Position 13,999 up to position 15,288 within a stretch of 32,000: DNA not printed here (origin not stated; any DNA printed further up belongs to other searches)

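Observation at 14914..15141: PstB carries a C-terminal TusA-like domain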

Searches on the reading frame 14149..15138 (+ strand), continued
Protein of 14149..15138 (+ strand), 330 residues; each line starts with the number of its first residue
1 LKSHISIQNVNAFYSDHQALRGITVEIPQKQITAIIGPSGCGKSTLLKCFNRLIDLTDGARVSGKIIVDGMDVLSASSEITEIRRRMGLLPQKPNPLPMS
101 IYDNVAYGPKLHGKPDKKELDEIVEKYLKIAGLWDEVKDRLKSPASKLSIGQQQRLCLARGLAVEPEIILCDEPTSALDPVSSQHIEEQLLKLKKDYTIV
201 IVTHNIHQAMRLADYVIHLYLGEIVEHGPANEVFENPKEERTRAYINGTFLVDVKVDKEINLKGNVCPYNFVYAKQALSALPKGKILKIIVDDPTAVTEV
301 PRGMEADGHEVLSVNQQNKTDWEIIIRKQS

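Call 36: predict_structure(alignment_id=A2)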
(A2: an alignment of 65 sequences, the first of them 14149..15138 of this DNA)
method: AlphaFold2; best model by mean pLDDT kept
length: 330 residues; sequences in the alignment: 65
mean_pLDDT: 86.5   pTM: 0.71
mean pLDDT of the five models: 86.5, 80.1, 80.1, 79.1, 78.2
residues with pLDDT >= 90: 170; 70-90: 127; 50-70: 28; < 50: 5
segments of 3 or more residues with pLDDT < 50: 93-96
pLDDT, mean of each block of 10 residues (from residue 1): 89 87 94 85 83 64 89 80 79 57 90 85 96 95 89 88 90 63 86 93 87 93 91 90 82 80 95 95 95 93 93 86 93
secondary structure, 60 per line:
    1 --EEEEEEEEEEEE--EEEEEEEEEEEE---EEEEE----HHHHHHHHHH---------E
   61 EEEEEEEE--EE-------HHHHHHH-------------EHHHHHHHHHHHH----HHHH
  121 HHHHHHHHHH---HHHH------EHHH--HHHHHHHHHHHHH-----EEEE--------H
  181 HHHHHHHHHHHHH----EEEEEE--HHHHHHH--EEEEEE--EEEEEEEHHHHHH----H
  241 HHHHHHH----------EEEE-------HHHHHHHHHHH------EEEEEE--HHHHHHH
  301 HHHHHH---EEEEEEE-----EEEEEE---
elements in order: E3-14 E17-28 E32-36 H41-50 E60-68 H80-86 H101-112 H117-130 H134-137 H150-162 E168-171 H180-193 E198-203 H206-212 E215-220 E223-229 H230-235 H240-247 E258-261 H269-279 E286-291 H294-306 E310-316 E322-327

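Call 40: fold_search(model_id=the predicted structure, library=pdb)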
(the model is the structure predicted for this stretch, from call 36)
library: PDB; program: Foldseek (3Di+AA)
matches with E <= 10: 1825; with E <= 0.001: 1291
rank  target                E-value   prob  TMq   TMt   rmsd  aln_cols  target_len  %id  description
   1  9k3s_C                1.8e-31  1.00  0.69  0.91   2.5       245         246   47  Cryo-EM structure of E coli pstSCAB in the catalytic intermediate state (released 2026-02-18)
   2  9k3x_C                1.1e-29  1.00  0.69  0.91   2.7       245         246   47  Cryo-EM structure of E coli pstSCAB in the pretranslocation state (released 2026-02-18)
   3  3tui_D                3.6e-23  1.00  0.64  0.61   8.8       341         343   29  Inward facing conformations of the MetNI methionine ABC transporter: CY5 native crystal form (released 2011-11-30)
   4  6cvl_D                2.3e-22  1.00  0.65  0.63   9.4       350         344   26  Crystal structure of the Escherichia coli ATPgS-bound MetNI methionine ABC transporter in complex with its MetQ bindin (released 2018-11-14)
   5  4u02_A                3.7e-22  1.00  0.66  0.87   2.9       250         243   36  Crystal structure of apo-TTHA1159 (released 2015-05-13)
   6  2olj_A                5.0e-22  1.00  0.65  0.86   3.3       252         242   33  ABC Protein ArtP in complex with ADP/Mg2+ (released 2008-01-15)
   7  3tui_C                5.3e-22  1.00  0.64  0.62   8.5       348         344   28  Inward facing conformations of the MetNI methionine ABC transporter: CY5 native crystal form (released 2011-11-30)
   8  6cvl_C                5.6e-22  1.00  0.65  0.62   9.3       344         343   28  Crystal structure of the Escherichia coli ATPgS-bound MetNI methionine ABC transporter in complex with its MetQ bindin (released 2018-11-14)
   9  4u00                  6.0e-22  1.00  0.65  0.87   3.2       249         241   36  Crystal structure of TTHA1159 in complex with ADP (released 2015-05-13)
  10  4u02_D                7.2e-22  1.00  0.64  0.86   3.1       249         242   36  Crystal structure of apo-TTHA1159 (released 2015-05-13)
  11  3tuz_H                1.9e-21  1.00  0.64  0.62   9.9       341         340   29  Inward facing conformations of the MetNI methionine ABC transporter: CY5 SeMet soak crystal form (released 2011-11-30)
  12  6xgy_A                2.1e-21  1.00  0.63  0.77   3.4       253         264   30  Crystal structure of E. coli MlaFB ABC transport subunits in the dimeric state (released 2020-07-15)
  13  6xgz_E                4.8e-21  1.00  0.64  0.80   3.2       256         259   30  Crystal structure of E. coli MlaFB ABC transport subunits in the monomeric state (released 2020-07-15)
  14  8fed_H                5.5e-21  1.00  0.65  0.71  11.1       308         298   28  Structure of Mce1-LucB complex from Mycobacterium smegmatis (Map1) (released 2023-02-22)
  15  6xbd_I                7.8e-21  1.00  0.64  0.79   3.2       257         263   28  Cryo-EM structure of MlaFEDB in nanodiscs with phospholipid substrates (released 2020-07-01)
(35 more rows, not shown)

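Call 44: find_encoding_contigs(protein=P0298, flank=9000, max_places=1)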
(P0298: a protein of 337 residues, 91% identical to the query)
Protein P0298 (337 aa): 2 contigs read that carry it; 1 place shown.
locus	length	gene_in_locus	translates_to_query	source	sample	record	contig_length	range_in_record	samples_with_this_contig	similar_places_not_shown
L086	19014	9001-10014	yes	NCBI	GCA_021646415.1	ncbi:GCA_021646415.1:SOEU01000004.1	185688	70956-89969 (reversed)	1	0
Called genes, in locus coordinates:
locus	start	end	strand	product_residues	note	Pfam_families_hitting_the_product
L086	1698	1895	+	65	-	PF10055:DUF2292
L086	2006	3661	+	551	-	PF07396:Porin_O_P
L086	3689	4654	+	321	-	PF12849:PBP_like_2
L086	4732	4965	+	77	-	-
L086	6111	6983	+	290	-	PF00454:PI3_PI4_kinase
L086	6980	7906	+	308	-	PF00528:BPD_transp_1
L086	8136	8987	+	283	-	PF00528:BPD_transp_1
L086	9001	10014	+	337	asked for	PF13476:AAA_23 (faint), PF00005:ABC_tran, PF13304:AAA_21 (faint), PF01206:TusA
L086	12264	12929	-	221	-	PF01895:PhoU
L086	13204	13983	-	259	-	PF02463:SMC_N (weak), PF00005:ABC_tran, PF13304:AAA_21 (weak)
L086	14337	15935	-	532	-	PF00528:BPD_transp_1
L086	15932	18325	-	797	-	PF25173:Beta-prop_WDR3_1st (faint), PF25174:Beta-prop_THOC3 (faint), PF24807:WD40_CDC20-Fz (weak), PF25175:Beta-prop_WDR5 (weak), PF24814:WD40_Prp19, PF23381:Beta-prop_IFT122_1st (weak), PF00528:BPD_transp_1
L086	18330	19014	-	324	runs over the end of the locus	PF12849:PBP_like_2, PF13531:SBP_bac_11 (weak)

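Call 45: find_encoding_contigs(protein=P0385, flank=9000, max_places=1)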
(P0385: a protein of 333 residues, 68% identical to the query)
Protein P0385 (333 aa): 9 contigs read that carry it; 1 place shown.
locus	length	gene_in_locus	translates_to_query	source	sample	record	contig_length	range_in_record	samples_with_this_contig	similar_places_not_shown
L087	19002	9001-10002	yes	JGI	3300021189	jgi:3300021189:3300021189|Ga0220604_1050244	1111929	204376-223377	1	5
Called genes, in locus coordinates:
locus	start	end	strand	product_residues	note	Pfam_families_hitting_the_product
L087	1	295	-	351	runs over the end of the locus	PF01758:SBF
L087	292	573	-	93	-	-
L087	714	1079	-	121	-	PF12840:HTH_20 (weak), PF01022:HTH_5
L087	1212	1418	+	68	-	-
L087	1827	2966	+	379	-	PF07396:Porin_O_P, PF07642:BBP2 (faint)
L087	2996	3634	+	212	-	PF01547:SBP_bac_1, PF13531:SBP_bac_11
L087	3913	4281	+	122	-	PF00126:HTH_1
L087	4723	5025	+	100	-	PF10055:DUF2292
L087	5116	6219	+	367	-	PF07396:Porin_O_P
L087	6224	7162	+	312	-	PF12849:PBP_like_2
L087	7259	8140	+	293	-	PF00528:BPD_transp_1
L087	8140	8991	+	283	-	PF00528:BPD_transp_1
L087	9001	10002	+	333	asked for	PF13175:AAA_15 (faint), PF00005:ABC_tran, PF13304:AAA_21 (faint), PF01206:TusA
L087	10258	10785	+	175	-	PF02620:YceD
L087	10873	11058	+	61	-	PF01783:Ribosomal_L32p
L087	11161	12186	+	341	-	PF02504:FA_synthesis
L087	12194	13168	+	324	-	PF08392:FAE1_CUT1_RppA (weak), PF00108:Thiolase_N, PF08545:ACP_syn_III, PF08541:ACP_syn_III_C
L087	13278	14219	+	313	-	PF00698:Acyl_transf_1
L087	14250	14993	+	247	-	PF00106:adh_short, PF08659:KR, PF13561:adh_short_C2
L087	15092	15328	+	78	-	PF14573:PP-binding_2 (weak), PF00550:PP-binding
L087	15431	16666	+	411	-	PF00109:ketoacyl-synt, PF02801:Ketoacyl-synt_C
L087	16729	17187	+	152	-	PF02502:LacAB_rpiB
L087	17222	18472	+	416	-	PF00464:SHMT, PF00155:Aminotran_1_2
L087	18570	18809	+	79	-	PF11823:Se_S_carrier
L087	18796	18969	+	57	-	-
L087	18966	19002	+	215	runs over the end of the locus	PF09837:DUF2064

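Call 46: find_encoding_contigs(protein=P0405, flank=9000, max_places=1)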
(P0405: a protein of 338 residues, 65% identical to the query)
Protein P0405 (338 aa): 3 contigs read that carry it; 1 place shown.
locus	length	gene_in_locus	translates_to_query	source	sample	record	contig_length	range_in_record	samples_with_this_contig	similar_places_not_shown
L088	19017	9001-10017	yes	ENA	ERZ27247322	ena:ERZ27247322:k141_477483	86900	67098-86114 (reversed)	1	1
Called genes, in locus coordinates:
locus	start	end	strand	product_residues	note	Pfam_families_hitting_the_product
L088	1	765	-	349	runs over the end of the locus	PF01408:GFO_IDH_MocA, PF22725:GFO_IDH_MocA_C3, PF02894:GFO_IDH_MocA_C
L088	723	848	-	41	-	-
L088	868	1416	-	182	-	-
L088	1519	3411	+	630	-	PF13522:GATase_6, PF13537:GATase_7, PF00733:Asn_synthase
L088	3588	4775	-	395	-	PF07690:MFS_1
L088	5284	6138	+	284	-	PF07963:N_methyl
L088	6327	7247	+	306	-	PF12849:PBP_like_2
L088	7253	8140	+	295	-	PF00528:BPD_transp_1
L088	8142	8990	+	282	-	PF00528:BPD_transp_1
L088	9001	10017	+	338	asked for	PF13476:AAA_23 (weak), PF00005:ABC_tran, PF13175:AAA_15 (weak), PF13401:AAA_22 (faint), PF13304:AAA_21 (faint), PF01206:TusA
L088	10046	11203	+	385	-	PF14306:PUA_2, PF01747:ATP-sulfurylase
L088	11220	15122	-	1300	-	PF05569:Peptidase_M56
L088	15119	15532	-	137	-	PF03965:Penicillinase_R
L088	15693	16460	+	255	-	PF02585:PIG-L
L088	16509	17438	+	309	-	-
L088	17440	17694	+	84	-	PF09527:ATPase_gene1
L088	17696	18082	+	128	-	-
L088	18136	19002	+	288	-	PF00119:ATP-synt_A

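Call 82: search_protein_families(library=ncbifam, proteins=[L018:6757-7002:+], max_evalue=0.01)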
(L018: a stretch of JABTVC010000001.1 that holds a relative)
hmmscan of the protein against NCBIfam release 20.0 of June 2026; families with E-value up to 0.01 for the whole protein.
L018:6757-7002:+ (82 aa): 4 families
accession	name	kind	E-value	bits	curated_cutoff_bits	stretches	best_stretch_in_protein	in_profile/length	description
NF008242.0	PRK11018.1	equivalog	9.7e-10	38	79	1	3-64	7-68/78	sulfurtransferase-like selenium metabolism protein YedF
NF041048.1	TusA_like_YeeD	exception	1.5e-08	34.2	147.5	1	5-75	2-72/72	thiosulfate utilization sulfurtransferase TsuB/YeeD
TIGR03527.1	selenium_YedF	equivalog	1.4e-05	25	110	1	8-78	2-71/194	sulfurtransferase-like selenium metabolism protein YedF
NF001423.0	PRK00299.1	equivalog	1.5e-05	24.7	78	1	3-76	8-80/82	sulfurtransferase TusA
